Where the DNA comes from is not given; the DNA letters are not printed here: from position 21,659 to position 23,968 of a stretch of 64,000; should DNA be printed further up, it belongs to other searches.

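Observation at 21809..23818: Triple fusion protein: LicC/PntC-like nucleotidyltransferase + HxGH cytidylyltransferase + PEP mutase in one 669-aa polypeptide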

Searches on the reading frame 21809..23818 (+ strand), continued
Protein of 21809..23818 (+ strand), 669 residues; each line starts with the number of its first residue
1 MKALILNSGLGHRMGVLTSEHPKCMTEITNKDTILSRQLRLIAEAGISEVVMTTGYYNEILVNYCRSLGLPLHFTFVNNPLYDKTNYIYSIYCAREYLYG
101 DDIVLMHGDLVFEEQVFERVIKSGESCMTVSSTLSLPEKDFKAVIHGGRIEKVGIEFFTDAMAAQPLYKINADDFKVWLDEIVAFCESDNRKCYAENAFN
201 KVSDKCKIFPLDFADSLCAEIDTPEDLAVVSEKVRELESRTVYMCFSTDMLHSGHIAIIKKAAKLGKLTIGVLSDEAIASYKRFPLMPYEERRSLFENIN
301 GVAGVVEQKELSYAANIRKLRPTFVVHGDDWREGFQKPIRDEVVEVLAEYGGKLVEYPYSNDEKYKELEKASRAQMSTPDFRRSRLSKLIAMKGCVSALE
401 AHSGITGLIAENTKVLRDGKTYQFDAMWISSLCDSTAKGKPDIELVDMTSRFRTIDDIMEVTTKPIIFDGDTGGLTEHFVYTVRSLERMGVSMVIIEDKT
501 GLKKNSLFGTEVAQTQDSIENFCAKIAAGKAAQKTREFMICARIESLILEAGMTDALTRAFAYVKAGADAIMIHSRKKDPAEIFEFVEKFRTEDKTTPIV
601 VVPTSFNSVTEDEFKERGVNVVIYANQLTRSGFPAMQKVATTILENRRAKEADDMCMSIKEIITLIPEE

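Call 67: list_cluster_members(proteins=[window:21809-23815:+])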
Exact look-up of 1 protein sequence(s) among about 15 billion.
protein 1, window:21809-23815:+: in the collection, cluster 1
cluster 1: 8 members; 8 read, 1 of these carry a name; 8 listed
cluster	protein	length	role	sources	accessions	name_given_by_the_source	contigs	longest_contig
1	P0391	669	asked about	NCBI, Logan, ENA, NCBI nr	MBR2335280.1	MAG: phosphoenolpyruvate mutase [Clostridia bacterium] | phosphoenolpyruvate mutase [Clostridia bacterium]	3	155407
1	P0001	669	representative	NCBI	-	-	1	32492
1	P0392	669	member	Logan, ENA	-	-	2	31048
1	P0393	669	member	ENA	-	-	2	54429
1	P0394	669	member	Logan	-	-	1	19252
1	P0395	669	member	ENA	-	-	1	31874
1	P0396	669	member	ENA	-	-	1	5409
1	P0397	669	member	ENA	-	-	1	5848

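Call 69: predict_structure(alignment_id=A4)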
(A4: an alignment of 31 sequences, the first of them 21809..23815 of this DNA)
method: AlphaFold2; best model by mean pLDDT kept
length: 669 residues; sequences in the alignment: 31
mean_pLDDT: 77.9   pTM: 0.50
mean pLDDT of the five models: 77.9, 74.2, 71.4, 70.1, 66.1
residues with pLDDT >= 90: 204; 70-90: 286; 50-70: 116; < 50: 63
segments of 3 or more residues with pLDDT < 50: 368-388, 432-447, 503-515, 631-633, 658-660, 666-669
pLDDT, mean of each block of 10 residues (from residue 1): 84 76 88 93 94 86 92 92 84 94 94 93 95 83 90 80 93 96 92 86 93 91 90 88 75 73 88 80 66 82 88 89 82 68 91 78 51 38 47 70 71 78 80 36 42 66 77 66 77 77 40 58 88 80 78 87 92 76 90 89 71 84 67 61 70 54 49
secondary structure, 60 per line:
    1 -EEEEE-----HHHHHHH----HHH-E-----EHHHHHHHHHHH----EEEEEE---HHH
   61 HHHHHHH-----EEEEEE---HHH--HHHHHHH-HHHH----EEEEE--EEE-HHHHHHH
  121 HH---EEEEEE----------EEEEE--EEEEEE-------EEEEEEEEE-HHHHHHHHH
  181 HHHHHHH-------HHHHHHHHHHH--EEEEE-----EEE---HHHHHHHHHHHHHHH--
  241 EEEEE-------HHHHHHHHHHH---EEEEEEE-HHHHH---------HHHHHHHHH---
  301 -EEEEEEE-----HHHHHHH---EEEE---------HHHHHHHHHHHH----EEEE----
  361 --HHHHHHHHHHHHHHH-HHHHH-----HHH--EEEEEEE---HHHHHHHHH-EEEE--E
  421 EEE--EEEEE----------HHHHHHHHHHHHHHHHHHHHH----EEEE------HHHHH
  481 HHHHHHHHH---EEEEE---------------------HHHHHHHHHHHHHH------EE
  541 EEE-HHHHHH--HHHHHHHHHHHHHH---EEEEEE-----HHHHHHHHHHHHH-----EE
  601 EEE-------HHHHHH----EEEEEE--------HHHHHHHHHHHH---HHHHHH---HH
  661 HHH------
elements in order (helices of 4 or more, strands of 3 or more residues): E2-6 H12-18 H34-44 E49-54 H58-67 E73-78 H87-93 H95-98 E103-107 E110-112 H114-122 E126-131 E142-146 E149-154 E162-170 H172-187 H195-205 E208-212 E218-220 H224-238 E241-245 H253-263 E267-273 H275-279 H289-297 E302-308 H314-320 E324-327 H337-348 E353-356 H363-377 H379-383 E394-400 H404-412 E414-417 E420-423 E426-430 H441-461 E466-469 H476-489 E493-497 H519-532 E539-543 H545-550 H553-566 E570-575 H581-593 E599-603 H611-616 E621-626 H635-646 H650-655 H659-663

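Call 75: fold_search(model_id=the predicted structure, library=pdb)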
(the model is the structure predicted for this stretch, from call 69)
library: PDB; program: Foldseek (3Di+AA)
matches with E <= 10: 1935; with E <= 0.001: 724
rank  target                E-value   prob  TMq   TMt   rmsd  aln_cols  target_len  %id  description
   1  5unc_A                5.0e-16  1.00  0.31  0.68   9.3       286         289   32  The crystal structure of PHOSPHOENOLPYRUVATE PHOSPHOMUTASE from Streptomyces platensis subsp. rosaceus (released 2017-02-22)
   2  5unc_B                1.4e-15  1.00  0.31  0.68   9.3       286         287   32  The crystal structure of PHOSPHOENOLPYRUVATE PHOSPHOMUTASE from Streptomyces platensis subsp. rosaceus (released 2017-02-22)
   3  1s2w                  1.5e-15  1.00  0.30  0.73   9.2       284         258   31  Crystal structure of phosphoenolpyruvate mutase in high ionic strength (released 2004-05-04)
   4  5unc_C                7.0e-15  1.00  0.31  0.68   9.4       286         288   32  The crystal structure of PHOSPHOENOLPYRUVATE PHOSPHOMUTASE from Streptomyces platensis subsp. rosaceus (released 2017-02-22)
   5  6pd2_C                8.2e-15  1.00  0.30  0.32  18.1       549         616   13  PntC-AEPT: fusion protein of phosphonate-specific cytidylyltransferase and 2-aminoethylphosphonate (AEP) transaminase  (released 2019-08-07)
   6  1s2v_C                1.3e-14  1.00  0.31  0.69   9.6       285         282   32  Crystal structure of phosphoenolpyruvate mutase complexed with Mg(II) (released 2004-05-04)
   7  1s2u_A                1.7e-14  1.00  0.31  0.67   9.4       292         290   32  Crystal structure of the D58A phosphoenolpyruvate mutase mutant protein (released 2004-05-04)
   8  1s2t_B                2.0e-14  1.00  0.31  0.68   9.3       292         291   32  Crystal Structure Of Apo Phosphoenolpyruvate Mutase (released 2004-05-04)
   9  1s2v_A                2.4e-14  1.00  0.31  0.69   9.3       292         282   31  Crystal structure of phosphoenolpyruvate mutase complexed with Mg(II) (released 2004-05-04)
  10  1s2u_B                2.6e-14  1.00  0.32  0.69   9.2       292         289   32  Crystal structure of the D58A phosphoenolpyruvate mutase mutant protein (released 2004-05-04)
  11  1s2v_B                3.1e-14  1.00  0.31  0.67   9.4       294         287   31  Crystal structure of phosphoenolpyruvate mutase complexed with Mg(II) (released 2004-05-04)
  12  2hrw                  3.3e-14  1.00  0.30  0.66   9.5       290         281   32  Crystal Structure of Phosphonopyruvate Hydrolase (released 2006-10-03)
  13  2dua                  5.3e-14  1.00  0.31  0.70   9.2       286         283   33  Crystal Structure of Phosphonopyruvate Hydrolase Complex with Oxalate and Mg++ (released 2006-10-03)
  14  1s2v_D                5.8e-14  1.00  0.30  0.68   9.5       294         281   31  Crystal structure of phosphoenolpyruvate mutase complexed with Mg(II) (released 2004-05-04)
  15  1pym_A                6.8e-14  1.00  0.32  0.69   9.4       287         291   33  PHOSPHOENOLPYRUVATE MUTASE FROM MOLLUSK IN WITH BOUND MG2-OXALATE (released 1999-07-21)
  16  1jyk                  9.9e-14  1.00  0.31  0.84   2.9       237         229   19  Catalytic Mechanism of CTP:phosphocholine Cytidylyltransferase from Streptococcus pneumoniae (LicC) (released 2002-02-22)
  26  5x3d                  1.6e-12  1.00  0.18  0.90   1.5       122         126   56  Crystal structure of HEP-CMP-bound form of cytidylyltransferase (CyTase) domain of Fom1 from Streptomyces wedmorensis (released 2017-09-13)
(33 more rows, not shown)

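Call 79: search_protein_families(library=pfam, proteins=[L118:65-889:+, L118:2911-3504:+, L118:3511-5211:+, L118:5204-6580:+, L118:6573-7253:+, L118:7343-8002:+, L118:7950-8870:+, L118:10001-11785:+, L118:12300-13595:+, L118:1178-2743:-], max_evalue=0.001)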
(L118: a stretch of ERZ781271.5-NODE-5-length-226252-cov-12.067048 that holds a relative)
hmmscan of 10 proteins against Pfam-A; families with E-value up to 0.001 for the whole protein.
L118:65-889:+ (275 aa): 1 family
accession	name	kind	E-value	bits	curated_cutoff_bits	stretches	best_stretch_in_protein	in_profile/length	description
PF02687.27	FtsX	-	6.5e-11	42.8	25.5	1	149-266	2-119/120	FtsX-like permease C-terminal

L118:2911-3504:+ (198 aa): 1 family
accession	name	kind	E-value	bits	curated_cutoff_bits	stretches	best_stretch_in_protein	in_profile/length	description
PF01553.26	Acyltransferase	-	1.2e-21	77.4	23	1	27-150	3-131/132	Acyltransferase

L118:3511-5211:+ (567 aa): 2 families
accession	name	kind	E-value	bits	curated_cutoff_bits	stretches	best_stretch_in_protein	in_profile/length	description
PF00501.34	AMP-binding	-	7.6e-73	245.9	29.9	1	32-419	2-383/384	AMP-binding enzyme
PF13193.12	AMP-binding_C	-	1.2e-13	52.2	24.5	1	476-553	2-76/76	AMP-binding enzyme C-terminal domain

L118:5204-6580:+ (459 aa): 2 families
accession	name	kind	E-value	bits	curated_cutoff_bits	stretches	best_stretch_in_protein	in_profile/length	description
PF04055.27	Radical_SAM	-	1.8e-16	61.2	29.5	1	202-358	5-166/166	Radical SAM superfamily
PF02310.24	B12-binding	-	1.3e-11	44.8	32.1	1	32-120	16-107/121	B12 binding domain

L118:6573-7253:+ (227 aa): 1 family
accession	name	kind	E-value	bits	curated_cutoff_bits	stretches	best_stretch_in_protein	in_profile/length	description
PF01066.26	CDP-OH_P_transf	-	6.5e-12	46.5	22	1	39-176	3-136/152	CDP-alcohol phosphatidyltransferase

L118:7343-8002:+ (220 aa): 0 families

L118:7950-8870:+ (307 aa): 1 family
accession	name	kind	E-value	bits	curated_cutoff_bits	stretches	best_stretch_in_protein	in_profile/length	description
PF13714.12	PEP_mutase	-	1.3e-53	182.5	31.5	1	28-282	1-240/240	Phosphoenolpyruvate phosphomutase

L118:10001-11785:+ (595 aa): 5 families
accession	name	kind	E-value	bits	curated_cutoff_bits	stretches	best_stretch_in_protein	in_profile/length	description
PF00465.25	Fe-ADH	-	8.3e-33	113.8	31.3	1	247-399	8-168/168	Iron-containing alcohol dehydrogenase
PF25137.1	ADH_Fe_C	-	5.3e-22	78.9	27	1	412-593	3-191/194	Fe-containing alcohol dehydrogenase family, C-terminal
PF12804.13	NTP_transf_3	-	1.4e-08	35.5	27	1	3-119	1-109/160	MobA-like NTP transferase domain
PF13685.12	Fe-ADH_2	-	1.2e-07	32.3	28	1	248-333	5-93/149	Iron-containing alcohol dehydrogenase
PF00483.29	NTP_transferase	-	0.0001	22.5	21.2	1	2-110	1-114/245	Nucleotidyl transferase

L118:12300-13595:+ (432 aa): 6 families
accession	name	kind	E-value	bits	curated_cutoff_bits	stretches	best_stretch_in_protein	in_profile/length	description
PF01266.30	DAO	-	1.5e-38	133.7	27.9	1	25-348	2-353/353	FAD dependent oxidoreductase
PF00355.32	Rieske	-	1.3e-09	38.3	20.3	1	387-429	40-83/88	Rieske [2Fe-2S] domain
PF01494.25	FAD_binding_3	-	2.7e-06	27.3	22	1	23-87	2-60/349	FAD binding domain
PF13738.12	Pyr_redox_3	-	1.7e-05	24.7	30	1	26-63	1-39/305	Pyridine nucleotide-disulphide oxidoreductase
PF13450.12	NAD_binding_8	-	5.3e-05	23.9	21.9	1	27-57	1-32/68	NAD(P)-binding Rossmann-like domain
PF00890.30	FAD_binding_2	-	0.00077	19.2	20.4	0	25-54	2-31/414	FAD binding domain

L118:1178-2743:- (521 aa): 1 family
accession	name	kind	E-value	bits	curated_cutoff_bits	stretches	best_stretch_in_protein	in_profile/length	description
PF01368.27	DHH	-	3.3e-16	60.2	28.1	1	35-177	2-124/125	DHH family, N-terminal domain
